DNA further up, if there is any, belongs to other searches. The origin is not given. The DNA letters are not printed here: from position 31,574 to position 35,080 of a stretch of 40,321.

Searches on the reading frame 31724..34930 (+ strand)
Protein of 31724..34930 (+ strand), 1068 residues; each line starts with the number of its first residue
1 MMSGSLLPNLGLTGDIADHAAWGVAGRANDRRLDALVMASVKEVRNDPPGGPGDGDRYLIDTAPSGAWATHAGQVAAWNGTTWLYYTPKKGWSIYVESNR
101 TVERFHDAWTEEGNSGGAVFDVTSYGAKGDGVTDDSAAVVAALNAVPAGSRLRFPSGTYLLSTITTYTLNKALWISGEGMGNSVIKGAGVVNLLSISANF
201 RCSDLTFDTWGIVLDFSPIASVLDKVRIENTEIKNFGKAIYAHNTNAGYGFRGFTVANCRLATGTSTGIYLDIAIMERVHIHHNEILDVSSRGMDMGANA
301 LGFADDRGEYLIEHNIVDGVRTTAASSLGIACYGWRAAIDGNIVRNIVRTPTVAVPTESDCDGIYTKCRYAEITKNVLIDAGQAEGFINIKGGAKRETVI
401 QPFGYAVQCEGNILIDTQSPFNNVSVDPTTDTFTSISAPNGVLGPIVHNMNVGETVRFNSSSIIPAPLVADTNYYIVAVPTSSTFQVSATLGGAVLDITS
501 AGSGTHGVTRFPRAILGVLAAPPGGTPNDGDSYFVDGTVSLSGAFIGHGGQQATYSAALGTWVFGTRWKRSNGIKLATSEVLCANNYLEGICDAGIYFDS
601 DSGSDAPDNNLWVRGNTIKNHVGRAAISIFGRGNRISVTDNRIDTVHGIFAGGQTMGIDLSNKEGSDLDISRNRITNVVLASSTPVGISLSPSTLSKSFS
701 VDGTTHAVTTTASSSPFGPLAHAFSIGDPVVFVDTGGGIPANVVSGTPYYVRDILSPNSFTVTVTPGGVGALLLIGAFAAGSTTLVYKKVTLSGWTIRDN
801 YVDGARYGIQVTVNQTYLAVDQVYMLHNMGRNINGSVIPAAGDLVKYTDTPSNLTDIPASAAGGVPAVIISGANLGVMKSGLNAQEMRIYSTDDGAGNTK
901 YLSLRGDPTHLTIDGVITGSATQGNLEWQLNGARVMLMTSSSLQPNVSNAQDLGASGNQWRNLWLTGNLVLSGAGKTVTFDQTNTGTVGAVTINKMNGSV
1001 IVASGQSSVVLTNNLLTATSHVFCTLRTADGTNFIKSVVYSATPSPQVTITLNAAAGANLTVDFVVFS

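Call 10: search_protein_families(library=phrogs, proteins=[window:31724-34930:+], max_evalue=0.001)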
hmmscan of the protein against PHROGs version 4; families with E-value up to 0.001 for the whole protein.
window:31724-34930:+ (1068 aa): 10 families
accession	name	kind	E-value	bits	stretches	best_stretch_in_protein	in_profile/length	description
phrog_5363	-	unknown function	3.4e-21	77.2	1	2-109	3-113/245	-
phrog_13925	-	unknown function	6.1e-19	68.9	1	16-114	13-113/640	-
phrog_15388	-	unknown function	1.6e-17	64.9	1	8-127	5-126/345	-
phrog_7049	-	tail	3.9e-16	60.3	1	5-112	4-114/246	tail fiber protein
phrog_35360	-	tail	8.2e-15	55.8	1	7-109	6-109/260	tail fiber protein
phrog_25093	-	unknown function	5.8e-14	52.8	1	6-133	7-139/564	-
phrog_18522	-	tail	1.3e-09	38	1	121-206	175-256/612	tail protein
phrog_21978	-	unknown function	9.4e-08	33.2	1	7-113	5-115/220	-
phrog_4711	-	unknown function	1.8e-05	25.6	1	446-504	115-169/296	-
phrog_4250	-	tail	2.2e-05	24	1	120-173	221-279/786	EPS depolymerase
